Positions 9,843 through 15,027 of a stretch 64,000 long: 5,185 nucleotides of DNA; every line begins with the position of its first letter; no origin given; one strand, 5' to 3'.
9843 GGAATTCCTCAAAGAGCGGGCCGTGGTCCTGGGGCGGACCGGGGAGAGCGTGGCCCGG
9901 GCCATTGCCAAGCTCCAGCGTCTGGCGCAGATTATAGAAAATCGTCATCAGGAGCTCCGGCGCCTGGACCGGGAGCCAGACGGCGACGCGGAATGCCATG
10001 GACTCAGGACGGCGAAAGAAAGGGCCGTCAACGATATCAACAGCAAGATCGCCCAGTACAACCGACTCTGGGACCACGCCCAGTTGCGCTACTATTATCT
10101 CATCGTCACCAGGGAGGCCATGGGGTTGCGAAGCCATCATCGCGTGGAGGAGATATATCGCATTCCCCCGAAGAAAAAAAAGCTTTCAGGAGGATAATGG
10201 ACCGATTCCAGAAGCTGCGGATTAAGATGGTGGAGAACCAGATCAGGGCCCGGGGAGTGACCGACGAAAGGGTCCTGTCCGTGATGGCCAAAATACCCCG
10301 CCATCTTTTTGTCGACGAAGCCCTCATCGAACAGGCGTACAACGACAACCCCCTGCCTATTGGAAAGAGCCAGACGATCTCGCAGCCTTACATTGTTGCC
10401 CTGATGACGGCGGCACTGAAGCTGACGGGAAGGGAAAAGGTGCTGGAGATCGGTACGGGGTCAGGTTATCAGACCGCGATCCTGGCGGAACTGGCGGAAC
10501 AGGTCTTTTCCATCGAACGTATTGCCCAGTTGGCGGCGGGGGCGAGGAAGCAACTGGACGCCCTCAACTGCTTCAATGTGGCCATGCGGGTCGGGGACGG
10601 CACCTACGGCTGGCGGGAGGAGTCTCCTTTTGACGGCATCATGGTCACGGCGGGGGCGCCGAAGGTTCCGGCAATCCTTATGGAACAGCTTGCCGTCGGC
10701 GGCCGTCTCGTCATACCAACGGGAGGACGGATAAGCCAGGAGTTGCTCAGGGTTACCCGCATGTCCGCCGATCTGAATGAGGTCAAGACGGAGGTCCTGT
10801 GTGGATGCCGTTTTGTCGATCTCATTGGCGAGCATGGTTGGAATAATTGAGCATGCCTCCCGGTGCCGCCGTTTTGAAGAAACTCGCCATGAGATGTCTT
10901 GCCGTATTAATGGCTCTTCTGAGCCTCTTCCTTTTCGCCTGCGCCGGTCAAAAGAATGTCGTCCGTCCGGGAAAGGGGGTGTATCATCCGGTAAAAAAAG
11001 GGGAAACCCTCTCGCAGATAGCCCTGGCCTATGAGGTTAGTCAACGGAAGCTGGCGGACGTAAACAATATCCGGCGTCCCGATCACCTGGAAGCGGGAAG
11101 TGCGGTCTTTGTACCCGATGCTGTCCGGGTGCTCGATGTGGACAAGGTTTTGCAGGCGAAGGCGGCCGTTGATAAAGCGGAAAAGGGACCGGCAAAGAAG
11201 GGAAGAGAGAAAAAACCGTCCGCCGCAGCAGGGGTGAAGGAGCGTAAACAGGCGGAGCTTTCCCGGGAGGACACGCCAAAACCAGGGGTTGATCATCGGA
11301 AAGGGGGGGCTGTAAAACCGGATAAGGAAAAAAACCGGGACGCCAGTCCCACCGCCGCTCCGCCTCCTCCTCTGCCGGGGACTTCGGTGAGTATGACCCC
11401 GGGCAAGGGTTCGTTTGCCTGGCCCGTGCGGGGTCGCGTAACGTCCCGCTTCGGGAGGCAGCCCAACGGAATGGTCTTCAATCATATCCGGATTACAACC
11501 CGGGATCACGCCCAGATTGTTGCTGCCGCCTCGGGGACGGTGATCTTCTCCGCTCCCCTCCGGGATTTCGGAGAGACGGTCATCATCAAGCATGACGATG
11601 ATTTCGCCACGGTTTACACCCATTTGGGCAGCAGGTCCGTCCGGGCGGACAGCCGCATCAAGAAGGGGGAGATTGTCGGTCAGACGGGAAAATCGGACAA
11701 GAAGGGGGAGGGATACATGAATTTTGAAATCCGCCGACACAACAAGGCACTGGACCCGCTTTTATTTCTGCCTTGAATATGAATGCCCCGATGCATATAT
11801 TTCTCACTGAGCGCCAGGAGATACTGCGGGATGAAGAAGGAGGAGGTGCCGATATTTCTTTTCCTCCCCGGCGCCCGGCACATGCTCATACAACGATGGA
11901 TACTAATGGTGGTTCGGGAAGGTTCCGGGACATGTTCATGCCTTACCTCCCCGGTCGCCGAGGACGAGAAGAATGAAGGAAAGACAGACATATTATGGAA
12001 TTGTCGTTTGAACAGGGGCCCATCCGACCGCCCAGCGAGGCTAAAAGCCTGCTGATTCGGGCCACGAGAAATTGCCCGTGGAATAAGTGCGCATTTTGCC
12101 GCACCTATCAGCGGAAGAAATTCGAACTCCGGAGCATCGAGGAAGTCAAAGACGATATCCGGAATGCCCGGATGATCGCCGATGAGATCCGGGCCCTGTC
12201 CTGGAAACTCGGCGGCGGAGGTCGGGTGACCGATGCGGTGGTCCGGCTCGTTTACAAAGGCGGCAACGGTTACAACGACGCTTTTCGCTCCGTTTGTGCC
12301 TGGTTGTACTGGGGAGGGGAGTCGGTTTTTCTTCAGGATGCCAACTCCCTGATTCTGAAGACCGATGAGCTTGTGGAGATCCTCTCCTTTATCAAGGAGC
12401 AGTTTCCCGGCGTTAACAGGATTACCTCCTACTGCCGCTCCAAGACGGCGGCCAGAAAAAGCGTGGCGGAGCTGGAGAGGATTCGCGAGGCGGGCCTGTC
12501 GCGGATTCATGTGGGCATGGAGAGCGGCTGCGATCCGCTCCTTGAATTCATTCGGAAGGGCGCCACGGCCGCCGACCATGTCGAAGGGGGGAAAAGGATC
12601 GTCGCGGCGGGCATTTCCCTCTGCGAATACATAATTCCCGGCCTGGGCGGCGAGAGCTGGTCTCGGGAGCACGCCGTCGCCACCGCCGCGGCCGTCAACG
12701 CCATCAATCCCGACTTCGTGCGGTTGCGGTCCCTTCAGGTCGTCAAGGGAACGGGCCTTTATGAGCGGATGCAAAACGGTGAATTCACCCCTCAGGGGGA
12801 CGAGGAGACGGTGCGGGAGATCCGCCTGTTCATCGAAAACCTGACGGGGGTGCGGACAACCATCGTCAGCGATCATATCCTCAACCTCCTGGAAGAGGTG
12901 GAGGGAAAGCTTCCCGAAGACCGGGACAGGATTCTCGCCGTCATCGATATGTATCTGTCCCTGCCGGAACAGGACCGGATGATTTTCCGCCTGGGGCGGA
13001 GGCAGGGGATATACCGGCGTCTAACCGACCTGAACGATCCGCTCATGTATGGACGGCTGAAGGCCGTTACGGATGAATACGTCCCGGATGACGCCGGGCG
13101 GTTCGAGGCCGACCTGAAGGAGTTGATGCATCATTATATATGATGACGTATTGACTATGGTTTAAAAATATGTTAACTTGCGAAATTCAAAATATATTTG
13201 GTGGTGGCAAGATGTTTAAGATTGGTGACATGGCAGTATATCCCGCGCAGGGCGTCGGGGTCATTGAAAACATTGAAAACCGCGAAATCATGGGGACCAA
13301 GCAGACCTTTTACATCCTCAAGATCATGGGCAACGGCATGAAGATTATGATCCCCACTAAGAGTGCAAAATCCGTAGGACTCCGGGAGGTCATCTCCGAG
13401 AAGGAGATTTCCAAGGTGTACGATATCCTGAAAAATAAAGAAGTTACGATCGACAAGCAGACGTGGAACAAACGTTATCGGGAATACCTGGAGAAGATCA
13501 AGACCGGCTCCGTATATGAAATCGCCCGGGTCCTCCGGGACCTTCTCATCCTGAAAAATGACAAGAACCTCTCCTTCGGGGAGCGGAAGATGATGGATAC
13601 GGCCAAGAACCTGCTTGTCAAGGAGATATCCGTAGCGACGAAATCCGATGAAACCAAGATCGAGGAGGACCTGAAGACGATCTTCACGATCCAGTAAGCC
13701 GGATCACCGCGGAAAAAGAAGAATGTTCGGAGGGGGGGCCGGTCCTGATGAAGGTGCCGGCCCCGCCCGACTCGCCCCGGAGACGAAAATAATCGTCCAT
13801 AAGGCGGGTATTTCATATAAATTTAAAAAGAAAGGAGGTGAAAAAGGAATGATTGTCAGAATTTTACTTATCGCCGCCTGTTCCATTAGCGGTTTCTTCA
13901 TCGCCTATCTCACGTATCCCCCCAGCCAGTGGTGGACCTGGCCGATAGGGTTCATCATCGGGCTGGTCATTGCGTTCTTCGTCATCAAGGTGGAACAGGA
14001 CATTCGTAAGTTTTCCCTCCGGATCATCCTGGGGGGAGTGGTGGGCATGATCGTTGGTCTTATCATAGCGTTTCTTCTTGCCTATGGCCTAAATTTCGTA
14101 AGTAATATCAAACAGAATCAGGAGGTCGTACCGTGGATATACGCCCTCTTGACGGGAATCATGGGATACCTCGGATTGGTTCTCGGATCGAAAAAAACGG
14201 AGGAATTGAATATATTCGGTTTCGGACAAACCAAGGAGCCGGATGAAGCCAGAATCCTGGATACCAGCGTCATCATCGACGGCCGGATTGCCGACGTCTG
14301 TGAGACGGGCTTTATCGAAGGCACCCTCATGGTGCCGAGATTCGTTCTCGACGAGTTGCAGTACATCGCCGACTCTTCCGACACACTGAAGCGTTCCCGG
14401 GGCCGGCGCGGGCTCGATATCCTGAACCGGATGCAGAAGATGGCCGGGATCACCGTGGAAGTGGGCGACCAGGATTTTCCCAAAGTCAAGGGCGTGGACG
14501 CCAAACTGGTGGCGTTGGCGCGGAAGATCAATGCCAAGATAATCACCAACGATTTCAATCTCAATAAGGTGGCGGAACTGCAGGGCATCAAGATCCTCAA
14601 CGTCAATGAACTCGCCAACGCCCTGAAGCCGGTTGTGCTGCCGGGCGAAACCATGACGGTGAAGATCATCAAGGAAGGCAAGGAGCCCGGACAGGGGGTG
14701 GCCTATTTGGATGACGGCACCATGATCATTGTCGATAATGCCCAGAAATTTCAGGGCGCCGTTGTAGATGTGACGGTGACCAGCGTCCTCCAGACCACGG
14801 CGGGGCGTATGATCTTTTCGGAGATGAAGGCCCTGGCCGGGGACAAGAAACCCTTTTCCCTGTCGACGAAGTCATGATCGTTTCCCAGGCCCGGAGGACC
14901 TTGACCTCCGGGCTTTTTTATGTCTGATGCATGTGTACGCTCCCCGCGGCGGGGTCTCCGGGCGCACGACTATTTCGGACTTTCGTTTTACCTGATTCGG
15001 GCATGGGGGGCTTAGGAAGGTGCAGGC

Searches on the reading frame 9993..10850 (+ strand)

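Call 11: search_protein_families(library=pfam, proteins=[window:9993-10850:+], max_evalue=0.0001)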
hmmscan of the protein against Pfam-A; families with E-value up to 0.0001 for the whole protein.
window:9993-10850:+ (285 aa): 3 families
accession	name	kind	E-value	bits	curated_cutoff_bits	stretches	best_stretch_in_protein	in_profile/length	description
PF01135.25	PCMT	-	7.2e-60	202.8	20.3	1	78-280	5-208/210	Protein-L-isoaspartate(D-aspartate) O-methyltransferase (PCMT)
PF00398.26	RrnaAD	-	1e-06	28.5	24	1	139-189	23-73/263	Ribosomal RNA adenine dimethylase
PF13649.12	Methyltransf_25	-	2.2e-05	25.5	27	1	150-219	1-71/97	Methyltransferase domain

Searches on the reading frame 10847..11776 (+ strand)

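Call 11: search_protein_families(library=pfam, proteins=[window:10847-11776:+], max_evalue=0.0001)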
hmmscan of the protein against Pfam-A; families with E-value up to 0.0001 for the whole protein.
window:10847-11776:+ (309 aa): 2 families
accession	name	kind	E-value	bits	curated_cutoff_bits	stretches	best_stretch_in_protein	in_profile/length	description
PF01551.29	Peptidase_M23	-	2.9e-20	72.7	28.7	1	214-304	6-96/96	Peptidase family M23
PF01476.26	LysM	-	3.4e-10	40.2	20.9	1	49-90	3-43/43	LysM domain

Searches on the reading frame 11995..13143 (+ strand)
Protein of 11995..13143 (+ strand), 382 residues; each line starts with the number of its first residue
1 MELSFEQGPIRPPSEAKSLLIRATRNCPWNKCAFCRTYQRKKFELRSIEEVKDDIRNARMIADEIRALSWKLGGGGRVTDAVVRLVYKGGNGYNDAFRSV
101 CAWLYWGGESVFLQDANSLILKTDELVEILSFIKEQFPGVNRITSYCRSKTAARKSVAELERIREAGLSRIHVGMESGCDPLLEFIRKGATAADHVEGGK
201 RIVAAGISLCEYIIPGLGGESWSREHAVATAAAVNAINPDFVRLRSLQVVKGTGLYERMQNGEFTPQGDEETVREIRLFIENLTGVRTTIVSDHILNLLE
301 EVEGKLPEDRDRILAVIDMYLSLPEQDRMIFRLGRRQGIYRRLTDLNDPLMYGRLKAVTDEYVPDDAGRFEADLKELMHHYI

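Call 53: search_protein_families(library=pfam, proteins=[window:11995-13143:+], max_evalue=0.00001)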
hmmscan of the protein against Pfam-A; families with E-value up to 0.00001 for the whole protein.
window:11995-13143:+ (382 aa): 2 families
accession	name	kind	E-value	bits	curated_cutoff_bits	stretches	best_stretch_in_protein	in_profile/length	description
PF04055.27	Radical_SAM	-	4.1e-14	53.5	29.5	1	107-226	45-161/166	Radical SAM superfamily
PF16199.10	Radical_SAM_C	-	3.5e-07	30.7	31.9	1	239-283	1-45/85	Radical_SAM C-terminal domain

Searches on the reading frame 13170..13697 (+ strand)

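Call 53: search_protein_families(library=pfam, proteins=[window:13170-13697:+], max_evalue=0.00001)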
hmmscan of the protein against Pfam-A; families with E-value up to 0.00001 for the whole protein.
window:13170-13697:+ (175 aa): 2 families
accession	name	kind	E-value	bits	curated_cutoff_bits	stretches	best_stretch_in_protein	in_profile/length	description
PF21095.3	CarD_C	-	2e-30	105.1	23.1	1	82-168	1-86/87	CarD, C-terminal domain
PF02559.22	CarD_TRCF_RID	-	7.2e-16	58.5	23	1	16-75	1-57/57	CarD-like/TRCF RID domain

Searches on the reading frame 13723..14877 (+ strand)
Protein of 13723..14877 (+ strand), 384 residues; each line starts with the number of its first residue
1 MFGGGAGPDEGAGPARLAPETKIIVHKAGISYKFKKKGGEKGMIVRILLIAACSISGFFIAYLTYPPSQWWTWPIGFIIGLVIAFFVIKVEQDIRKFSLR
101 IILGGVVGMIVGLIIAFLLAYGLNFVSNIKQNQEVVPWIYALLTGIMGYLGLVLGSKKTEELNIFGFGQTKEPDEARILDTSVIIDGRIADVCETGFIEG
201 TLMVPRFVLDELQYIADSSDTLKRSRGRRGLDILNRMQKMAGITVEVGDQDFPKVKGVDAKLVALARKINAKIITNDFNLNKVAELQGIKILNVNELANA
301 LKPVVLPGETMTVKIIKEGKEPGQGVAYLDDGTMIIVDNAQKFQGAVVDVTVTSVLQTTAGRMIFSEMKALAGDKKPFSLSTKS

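Call 53: search_protein_families(library=pfam, proteins=[window:13723-14877:+], max_evalue=0.00001)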
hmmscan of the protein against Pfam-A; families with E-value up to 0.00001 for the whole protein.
window:13723-14877:+ (384 aa): 2 families
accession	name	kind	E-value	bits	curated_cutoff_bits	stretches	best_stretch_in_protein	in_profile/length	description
PF01850.27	PIN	-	3.7e-10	40.9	23.6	1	178-285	2-119/120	PIN domain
PF01938.26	TRAM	-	2.5e-07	30.9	21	1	306-357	3-53/61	TRAM domain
